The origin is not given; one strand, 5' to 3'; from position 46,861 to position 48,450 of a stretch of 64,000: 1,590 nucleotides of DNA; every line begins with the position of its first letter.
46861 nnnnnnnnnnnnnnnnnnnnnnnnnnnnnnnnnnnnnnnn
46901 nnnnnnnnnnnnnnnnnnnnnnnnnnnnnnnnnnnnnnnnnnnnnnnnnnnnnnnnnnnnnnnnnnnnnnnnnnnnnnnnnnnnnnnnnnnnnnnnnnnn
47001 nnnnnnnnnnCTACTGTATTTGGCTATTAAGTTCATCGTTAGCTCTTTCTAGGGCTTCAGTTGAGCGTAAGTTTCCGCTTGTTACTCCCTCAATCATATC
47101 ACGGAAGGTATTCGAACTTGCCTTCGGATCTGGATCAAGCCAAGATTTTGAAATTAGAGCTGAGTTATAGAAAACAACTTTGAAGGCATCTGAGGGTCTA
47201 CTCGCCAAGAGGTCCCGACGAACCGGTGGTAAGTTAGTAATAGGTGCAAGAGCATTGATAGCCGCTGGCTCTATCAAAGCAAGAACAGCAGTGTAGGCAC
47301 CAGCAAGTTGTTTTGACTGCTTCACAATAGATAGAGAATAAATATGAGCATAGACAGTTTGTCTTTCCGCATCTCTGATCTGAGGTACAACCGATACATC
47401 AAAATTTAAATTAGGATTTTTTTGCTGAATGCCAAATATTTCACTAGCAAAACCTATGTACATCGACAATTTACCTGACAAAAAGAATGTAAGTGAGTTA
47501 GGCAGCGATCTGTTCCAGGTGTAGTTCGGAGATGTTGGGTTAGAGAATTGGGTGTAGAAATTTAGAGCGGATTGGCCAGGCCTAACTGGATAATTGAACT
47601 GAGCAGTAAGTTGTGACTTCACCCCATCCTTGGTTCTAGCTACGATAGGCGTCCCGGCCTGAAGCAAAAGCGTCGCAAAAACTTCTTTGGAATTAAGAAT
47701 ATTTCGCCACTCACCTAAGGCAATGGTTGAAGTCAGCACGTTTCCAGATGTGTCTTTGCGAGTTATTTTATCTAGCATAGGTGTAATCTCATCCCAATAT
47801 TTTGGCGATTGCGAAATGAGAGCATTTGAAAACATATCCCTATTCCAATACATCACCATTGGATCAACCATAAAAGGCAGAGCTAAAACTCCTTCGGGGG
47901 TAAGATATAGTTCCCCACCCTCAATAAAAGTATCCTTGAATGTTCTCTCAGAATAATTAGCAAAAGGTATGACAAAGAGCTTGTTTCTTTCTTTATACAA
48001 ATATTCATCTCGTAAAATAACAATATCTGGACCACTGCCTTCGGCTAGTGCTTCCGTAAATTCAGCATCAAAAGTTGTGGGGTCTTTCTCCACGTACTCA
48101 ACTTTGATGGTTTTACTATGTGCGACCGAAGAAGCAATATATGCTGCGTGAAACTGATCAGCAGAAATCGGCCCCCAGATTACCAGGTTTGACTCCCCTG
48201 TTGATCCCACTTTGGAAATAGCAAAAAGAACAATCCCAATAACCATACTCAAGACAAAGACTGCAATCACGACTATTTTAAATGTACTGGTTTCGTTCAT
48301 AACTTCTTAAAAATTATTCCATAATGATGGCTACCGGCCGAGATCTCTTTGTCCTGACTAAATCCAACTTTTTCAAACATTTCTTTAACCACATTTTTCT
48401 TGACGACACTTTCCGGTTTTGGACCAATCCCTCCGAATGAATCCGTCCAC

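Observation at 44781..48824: Tandem array of six diverging pilin-like (VirB2/TrbC-like) small membrane proteins in an operon with an orphan membrane-anchored solute-binding protein and a SAM methyltransferase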

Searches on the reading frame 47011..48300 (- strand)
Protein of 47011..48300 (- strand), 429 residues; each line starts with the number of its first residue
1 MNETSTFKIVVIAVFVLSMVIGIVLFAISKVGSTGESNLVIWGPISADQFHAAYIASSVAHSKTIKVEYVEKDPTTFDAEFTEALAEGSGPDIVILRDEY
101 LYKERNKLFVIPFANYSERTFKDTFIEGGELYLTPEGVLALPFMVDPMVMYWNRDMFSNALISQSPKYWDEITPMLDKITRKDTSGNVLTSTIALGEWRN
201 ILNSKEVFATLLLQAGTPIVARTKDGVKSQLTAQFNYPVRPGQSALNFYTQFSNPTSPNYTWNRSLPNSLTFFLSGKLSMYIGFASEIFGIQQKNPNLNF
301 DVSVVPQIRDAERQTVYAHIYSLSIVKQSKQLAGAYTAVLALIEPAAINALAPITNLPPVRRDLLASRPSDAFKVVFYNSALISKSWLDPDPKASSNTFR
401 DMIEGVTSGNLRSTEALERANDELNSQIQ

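Call 3: search_protein_families(library=pfam, proteins=[window:47011-48300:-], max_evalue=1)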
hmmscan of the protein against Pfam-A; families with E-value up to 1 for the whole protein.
window:47011-48300:- (429 aa): 2 families
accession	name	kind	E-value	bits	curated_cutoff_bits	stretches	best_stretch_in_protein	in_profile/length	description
PF13416.11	SBP_bac_8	-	5.5e-16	59.6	27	1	65-367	12-268/279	Bacterial extracellular solute-binding protein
PF01547.30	SBP_bac_1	-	3.4e-15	57.3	26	1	65-338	24-296/307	Bacterial extracellular solute-binding protein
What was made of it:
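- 47011..48300 (-): Solute-binding protein of the carbohydrate type (SBP_bac_1/8), with one N-terminal transmembrane anchor (residues 9-27) and no lipobox Cys. No ABC permease or ATPase lies next to it. Pfam 57-60 bits (call 3).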

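Call 4: search_protein_families(library=ncbifam, proteins=[window:47011-48300:-], max_evalue=1)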
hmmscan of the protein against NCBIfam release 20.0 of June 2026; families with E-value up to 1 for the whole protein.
window:47011-48300:- (429 aa): 2 families
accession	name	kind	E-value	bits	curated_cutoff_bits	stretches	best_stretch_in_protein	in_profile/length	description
NF007011.0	PRK09474.1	equivalog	2.3e-06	26.7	291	1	15-183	10-169/396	maltose/maltodextrin ABC transporter substrate-binding protein MalE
NF008211.0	PRK10974.1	equivalog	0.0033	16.1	411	1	138-325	138-312/439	sn-glycerol-3-phosphate ABC transporter substrate-binding protein UgpB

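Call 10: find_encoding_contigs(protein=window:47011-48300:-, flank=10000, max_places=6)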
Protein window:47011-48300:- (429 aa): no gene with exactly this product is on record in the collection.

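Call 14: find_homologous_proteins(query=window:47011-48300:-, max_evalue=0.00001)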
Query window:47011-48300:- (429 aa): 2816 proteins with E <= 0.00001 among 8000 candidates; the best 120 are listed.
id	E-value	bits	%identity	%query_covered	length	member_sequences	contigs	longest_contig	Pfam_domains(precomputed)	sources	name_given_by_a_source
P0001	4.2e-281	950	100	100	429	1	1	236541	PF13416.12,PF01547.31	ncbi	-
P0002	9.7e-210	715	73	100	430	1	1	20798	PF13416.12,PF01547.31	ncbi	-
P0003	9.2e-187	639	67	99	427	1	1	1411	PF13416.12,PF01547.31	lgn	-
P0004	5.2e-184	630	62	99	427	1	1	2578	PF13416.12,PF01547.31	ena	-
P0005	8.4e-184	629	64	99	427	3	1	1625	PF13416.12,PF01547.31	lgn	-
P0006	2.1e-182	625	63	100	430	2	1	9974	PF13416.12,PF01547.31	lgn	-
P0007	2.2e-182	625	64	99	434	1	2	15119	PF13416.12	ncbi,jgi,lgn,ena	-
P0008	9.5e-182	622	64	99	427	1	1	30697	PF13416.12,PF01547.31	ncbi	-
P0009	1.7e-181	622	63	99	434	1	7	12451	PF13416.12,PF01547.31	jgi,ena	-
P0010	1.8e-181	622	63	99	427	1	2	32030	PF13416.12,PF01547.31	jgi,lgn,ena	-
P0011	2.1e-181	621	62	100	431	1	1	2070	PF13416.12,PF01547.31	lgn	-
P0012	6.8e-181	620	64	99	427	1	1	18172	PF13416.12,PF01547.31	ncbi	-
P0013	9.4e-181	619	62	100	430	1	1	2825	PF13416.12,PF01547.31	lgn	-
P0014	1.3e-180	619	63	99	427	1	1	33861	PF13416.12,PF01547.31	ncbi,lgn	-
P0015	1.4e-180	619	62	99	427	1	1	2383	PF13416.12,PF01547.31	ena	-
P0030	8.5e-177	606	62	98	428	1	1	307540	PF13416.12,PF01547.31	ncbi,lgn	-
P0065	2.4e-171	588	60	99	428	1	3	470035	PF13416.12,PF01547.31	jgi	jgi:ABC-type glycerol-3-phosphate transport system substrate-binding protein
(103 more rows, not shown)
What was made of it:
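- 47011..48300 (-): More than 2800 homologs, the top 120 at 57-73% identity (call 14).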

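Call 15: find_encoding_contigs(protein=P0001, flank=10000, max_places=3)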
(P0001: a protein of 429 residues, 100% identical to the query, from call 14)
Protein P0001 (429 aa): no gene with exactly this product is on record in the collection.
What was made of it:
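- Tried and rejected: Exact-sequence look-up of the window SBP and of its 100% match P0001: not on record (calls 10, 15).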

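Call 16: find_encoding_contigs(protein=P0030, flank=10000, max_places=3)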
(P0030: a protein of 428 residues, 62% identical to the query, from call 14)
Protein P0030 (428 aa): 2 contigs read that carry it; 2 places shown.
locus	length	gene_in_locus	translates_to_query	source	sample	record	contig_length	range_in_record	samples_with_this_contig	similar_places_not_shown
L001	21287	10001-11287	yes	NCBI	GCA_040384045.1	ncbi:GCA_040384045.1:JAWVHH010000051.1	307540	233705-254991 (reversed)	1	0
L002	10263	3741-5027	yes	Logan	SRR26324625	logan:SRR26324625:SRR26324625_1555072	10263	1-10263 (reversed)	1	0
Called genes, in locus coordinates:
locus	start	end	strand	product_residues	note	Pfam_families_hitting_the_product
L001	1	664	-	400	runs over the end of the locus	PF03129:HGTP_anticodon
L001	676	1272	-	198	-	PF10502:Peptidase_S26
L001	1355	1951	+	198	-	PF01195:Pept_tRNA_hydro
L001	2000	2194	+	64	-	-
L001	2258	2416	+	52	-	-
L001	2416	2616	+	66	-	-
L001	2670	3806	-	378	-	PF23459:S1_RRP5 (faint), PF21543:CvfB_2nd (faint), PF21710:Spt6_S1 (faint), PF00575:S1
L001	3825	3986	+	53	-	-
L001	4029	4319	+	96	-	-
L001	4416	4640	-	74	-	-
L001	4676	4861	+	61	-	PF17782:WHD_DprA (weak)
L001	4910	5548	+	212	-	PF13483:Lactamase_B_3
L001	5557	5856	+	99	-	-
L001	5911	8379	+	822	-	PF00521:DNA_topoisoIV, PF03989:DNA_gyraseA_C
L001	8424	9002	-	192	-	-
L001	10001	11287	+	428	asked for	PF01547:SBP_bac_1 (weak), PF13416:SBP_bac_8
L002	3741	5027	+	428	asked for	PF01547:SBP_bac_1 (weak), PF13416:SBP_bac_8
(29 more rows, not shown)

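Call 17: find_encoding_contigs(protein=P0065, flank=10000, max_places=3)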
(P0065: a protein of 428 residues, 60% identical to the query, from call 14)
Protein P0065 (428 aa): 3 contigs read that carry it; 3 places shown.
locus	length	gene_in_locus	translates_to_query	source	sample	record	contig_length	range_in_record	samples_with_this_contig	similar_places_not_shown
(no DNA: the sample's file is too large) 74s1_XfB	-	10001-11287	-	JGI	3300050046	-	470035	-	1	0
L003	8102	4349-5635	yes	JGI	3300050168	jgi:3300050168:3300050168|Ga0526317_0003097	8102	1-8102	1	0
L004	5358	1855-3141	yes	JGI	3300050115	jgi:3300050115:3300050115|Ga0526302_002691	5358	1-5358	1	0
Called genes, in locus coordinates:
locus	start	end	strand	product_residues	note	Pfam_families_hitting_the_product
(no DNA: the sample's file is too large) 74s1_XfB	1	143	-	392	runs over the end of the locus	PF11104:PilM_2 (faint), PF02491:SHS2_FTSA, PF14450:FtsA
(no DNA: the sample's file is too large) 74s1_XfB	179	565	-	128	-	PF02130:YbeY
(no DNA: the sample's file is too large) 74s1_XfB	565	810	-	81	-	-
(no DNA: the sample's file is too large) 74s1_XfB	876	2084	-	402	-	PF03129:HGTP_anticodon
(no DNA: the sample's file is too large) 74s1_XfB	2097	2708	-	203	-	PF10502:Peptidase_S26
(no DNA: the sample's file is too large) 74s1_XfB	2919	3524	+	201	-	PF01195:Pept_tRNA_hydro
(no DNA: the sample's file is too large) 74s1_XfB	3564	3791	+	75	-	-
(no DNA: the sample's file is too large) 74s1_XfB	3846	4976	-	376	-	PF00575:S1 (weak), PF21543:CvfB_2nd (faint), PF23459:S1_RRP5 (faint), PF00575:S1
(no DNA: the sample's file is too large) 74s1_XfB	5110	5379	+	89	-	-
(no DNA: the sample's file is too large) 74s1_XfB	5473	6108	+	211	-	PF13483:Lactamase_B_3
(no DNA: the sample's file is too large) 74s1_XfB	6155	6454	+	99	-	-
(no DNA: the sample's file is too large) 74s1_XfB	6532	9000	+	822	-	PF00521:DNA_topoisoIV, PF03989:DNA_gyraseA_C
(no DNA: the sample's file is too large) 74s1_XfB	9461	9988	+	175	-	PF01135:PCMT, PF01209:Ubie_methyltran, PF06325:PrmA (weak), PF05175:MTS (weak), PF13847:Methyltransf_31, PF08241:Methyltransf_11, PF08242:Methyltransf_12, PF13649:Methyltransf_25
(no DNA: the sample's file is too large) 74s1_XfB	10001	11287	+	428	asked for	PF13416:SBP_bac_8, PF01547:SBP_bac_1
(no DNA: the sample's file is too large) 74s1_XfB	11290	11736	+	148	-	PF18895:T4SS_pilin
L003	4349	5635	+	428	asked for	PF13416:SBP_bac_8, PF01547:SBP_bac_1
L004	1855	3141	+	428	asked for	PF13416:SBP_bac_8, PF01547:SBP_bac_1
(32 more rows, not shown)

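Call 25: find_related_loci(query=A2, collection=genome_contigs, flank=10000)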
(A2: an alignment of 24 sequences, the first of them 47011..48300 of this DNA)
Query A2 (429 aa) in genome_contigs; peptide patterns used: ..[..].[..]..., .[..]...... (x = any residue, [..] = any of these).
600 stretches matched a pattern (row limit reached: there are more); 572 encode a relative of the query (tblastn E <= 1e-3); the best 80 are kept; 80 distinct loci.
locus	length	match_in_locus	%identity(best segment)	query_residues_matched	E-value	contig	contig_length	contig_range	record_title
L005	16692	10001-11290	73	1-428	0e+0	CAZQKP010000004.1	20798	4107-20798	MAG TPA_asm: uncultured Candidatus Saccharibacteria bacterium isolate SRP273308_co1_145 genome assembly, contig: NODE_26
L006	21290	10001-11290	61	1-429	0e+0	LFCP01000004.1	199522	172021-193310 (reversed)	MAG: Parcubacteria bacterium C7867-006 C7867_00034, whole genome shotgun sequence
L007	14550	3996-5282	62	2-429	0e+0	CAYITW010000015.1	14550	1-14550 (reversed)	MAG TPA_asm: uncultured Candidatus Saccharibacteria bacterium isolate ERP119705_co5_455 genome assembly, contig: NODE_51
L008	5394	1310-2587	60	5-429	0e+0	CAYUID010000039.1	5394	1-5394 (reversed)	MAG TPA_asm: uncultured Candidatus Saccharibacteria bacterium isolate SRP273308_co1_430 genome assembly, contig: NODE_29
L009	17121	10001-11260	62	5-423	0e+0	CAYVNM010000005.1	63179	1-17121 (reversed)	MAG TPA_asm: uncultured Candidatus Saccharibacteria bacterium isolate SRP278252_co2_282 genome assembly, contig: NODE_74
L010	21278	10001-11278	59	5-429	3e-180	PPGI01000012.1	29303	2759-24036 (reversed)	MAG: Candidatus Zambryskibacteria bacterium isolate Amazon_FNV_2010_10_3_1 contig_75_34874468_length_29303_multi_5_in_2_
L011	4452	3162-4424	60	5-424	0e+0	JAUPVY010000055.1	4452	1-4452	MAG: Patescibacteria group bacterium isolate erpe_2018_sw_42hr_WHONDRS-SW48-000099_A_bin.74 scaffold_6059, whole genome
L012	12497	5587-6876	59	1-428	1e-175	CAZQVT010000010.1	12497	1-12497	MAG TPA_asm: uncultured Candidatus Saccharibacteria bacterium isolate SRP285395_co1_397 genome assembly, contig: NODE_82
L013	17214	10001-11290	58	1-429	1e-174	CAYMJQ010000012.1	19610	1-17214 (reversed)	MAG TPA_asm: uncultured Candidatus Saccharibacteria bacterium isolate SRP329715_co2_189 genome assembly, contig: NODE_54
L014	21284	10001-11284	59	1-426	2e-173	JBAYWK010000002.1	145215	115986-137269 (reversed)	MAG: Candidatus Paceibacterota bacterium isolate SO_2016_LW3_81 scaffold00158_LW162_2016, whole genome shotgun sequence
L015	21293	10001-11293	58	1-429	2e-172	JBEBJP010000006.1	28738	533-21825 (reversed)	MAG: Parcubacteria group bacterium isolate SF2_12 NODE_631_length_28738_cov_12.676874, whole genome shotgun sequence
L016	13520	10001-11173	63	40-429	9e-172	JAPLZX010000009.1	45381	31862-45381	MAG: Candidatus Zambryskiibacteriota bacterium isolate LacPavin_0419_WC90_MAG_35_8 LacPavin_0419_WC90_scaffold_372233, w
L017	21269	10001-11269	58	5-426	5e-171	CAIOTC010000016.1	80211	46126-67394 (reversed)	uncultured bacterium isolate AlinenLipids_bin-2248 genome assembly, contig: bin-2248:16/24, whole genome shotgun sequenc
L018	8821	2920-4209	58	1-429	9e-170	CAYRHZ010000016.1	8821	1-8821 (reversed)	MAG TPA_asm: uncultured Candidatus Saccharibacteria bacterium isolate SRP286056_co1_489 genome assembly, contig: NODE_10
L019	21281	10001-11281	59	5-429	9e-170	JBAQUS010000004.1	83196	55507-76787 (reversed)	MAG: Minisyncoccia bacterium isolate MFD03283_ilm_asm_bin6 k127_83797, whole genome shotgun sequence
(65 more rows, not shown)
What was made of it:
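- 47011..48300 (-): Present in at least 572 species genomes (call 25).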

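Call 35: search_solved_structures(query=window:47011-48300:-, max_evalue=0.001)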
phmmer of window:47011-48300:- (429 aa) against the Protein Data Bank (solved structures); distinct sequences matched with E-value up to 0.001: 16.
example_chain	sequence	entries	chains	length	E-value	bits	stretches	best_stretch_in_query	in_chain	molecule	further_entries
4r9f_A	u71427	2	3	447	2.3e-10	43.2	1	78-346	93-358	MBP1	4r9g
9gek_A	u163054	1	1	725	3.9e-05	26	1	18-181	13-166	Maltose/maltodextrin-binding periplasmic protein,FAST kinase domain-containing protein 4,F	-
9zm5_A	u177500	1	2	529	3.9e-05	26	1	18-181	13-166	Maltodextrin-binding protein,Regulatory protein NPR1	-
9p0x_T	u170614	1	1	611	5.1e-05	25.6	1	10-181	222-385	Tissue factor,Maltose/maltodextrin-binding periplasmic protein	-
4qrz_A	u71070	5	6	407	7.8e-05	25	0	60-181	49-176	ABC-TYPE SUGAR TRANSPORTER | ABC transporter, substrate binding protein (Sugar)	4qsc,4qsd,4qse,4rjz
8c8f_A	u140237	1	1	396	8.9e-05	24.8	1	18-181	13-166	Maltose/maltodextrin-binding periplasmic protein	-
8x2x_L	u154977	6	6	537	0.00017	23.9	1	18-181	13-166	Maltose/maltodextrin-binding periplasmic protein,Chromatin modification-related protein EA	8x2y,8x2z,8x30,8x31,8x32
5aq9_B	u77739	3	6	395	0.00038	22.7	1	33-181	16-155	MALTOSE-BINDING PERIPLASMIC PROTEIN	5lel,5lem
6p6w_A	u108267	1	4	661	0.00039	22.7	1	18-181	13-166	Fusion of Maltose-binding protein and voltage-gated sodium channel NavAb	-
8e0p_A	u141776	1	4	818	0.00046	22.4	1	31-181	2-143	Maltodextrin-binding protein, Protein APCDD1 complex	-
8art_A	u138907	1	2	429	0.00048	22.4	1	51-176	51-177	Putative secreted maltose-binding protein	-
6wbh_A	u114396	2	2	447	0.00068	21.9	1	33-181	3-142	Maltodextrin-binding protein,Reversion-inducing cysteine-rich protein with Kazal motifs fu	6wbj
5hzw_A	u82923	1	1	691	0.00068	21.9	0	34-181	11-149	Maltose-binding periplasmic protein,Endoglin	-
8cr9_C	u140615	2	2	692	0.00068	21.9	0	32-181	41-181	Maltose/maltodextrin-binding periplasmic protein,Type III secretion protein PcrV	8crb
6dtq_A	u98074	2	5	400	0.00078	21.7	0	124-182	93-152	maltose-binding protein MalE3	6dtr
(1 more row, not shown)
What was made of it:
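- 47011..48300 (-): Distant match to the mannooligosaccharide-binding protein 4r9f and to MalE (call 35).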

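Call 47: predict_structure(alignment_id=A2)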
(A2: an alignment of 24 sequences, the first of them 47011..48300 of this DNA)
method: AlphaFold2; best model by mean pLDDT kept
length: 429 residues; sequences in the alignment: 24
mean_pLDDT: 55.3   pTM: 0.47
mean pLDDT of the five models: 55.3, 53.1, 50.9, 48.4, 43.0
residues with pLDDT >= 90: 18; 70-90: 109; 50-70: 87; < 50: 215
segments of 3 or more residues with pLDDT < 50: 30-34, 116-130, 147-159, 176-222, 225-318, 371-392, 394-396, 403-408
pLDDT, mean of each block of 10 residues (from residue 1): 65 82 67 62 88 88 84 82 85 80 77 54 43 62 59 46 54 50 34 28 31 31 43 40 37 34 28 31 39 42 44 42 86 84 80 62 51 37 33 49 48 57 59
secondary structure, 60 per line:
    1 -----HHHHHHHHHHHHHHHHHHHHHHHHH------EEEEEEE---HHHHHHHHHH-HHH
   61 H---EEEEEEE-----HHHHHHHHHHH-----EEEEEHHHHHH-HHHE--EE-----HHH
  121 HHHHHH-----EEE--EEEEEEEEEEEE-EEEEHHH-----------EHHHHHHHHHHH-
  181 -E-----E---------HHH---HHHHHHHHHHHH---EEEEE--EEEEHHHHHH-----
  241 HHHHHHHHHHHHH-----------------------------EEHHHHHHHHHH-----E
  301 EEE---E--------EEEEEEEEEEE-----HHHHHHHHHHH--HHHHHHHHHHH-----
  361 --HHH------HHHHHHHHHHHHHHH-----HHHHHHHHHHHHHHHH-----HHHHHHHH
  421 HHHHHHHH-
elements in order: H6-30 E37-43 H47-56 H58-61 E65-71 H77-87 E93-97 H98-103 H118-126 E132-134 E137-148 E150-153 H169-179 H204-215 E219-223 E226-229 H230-235 H241-253 H285-294 E300-303 E316-326 H332-342 H345-355 H372-386 H392-407 H413-428
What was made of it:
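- Tried and rejected: AF2 model of the SBP: built from 24 close homologs and too poor to use (pLDDT 55, call 47).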
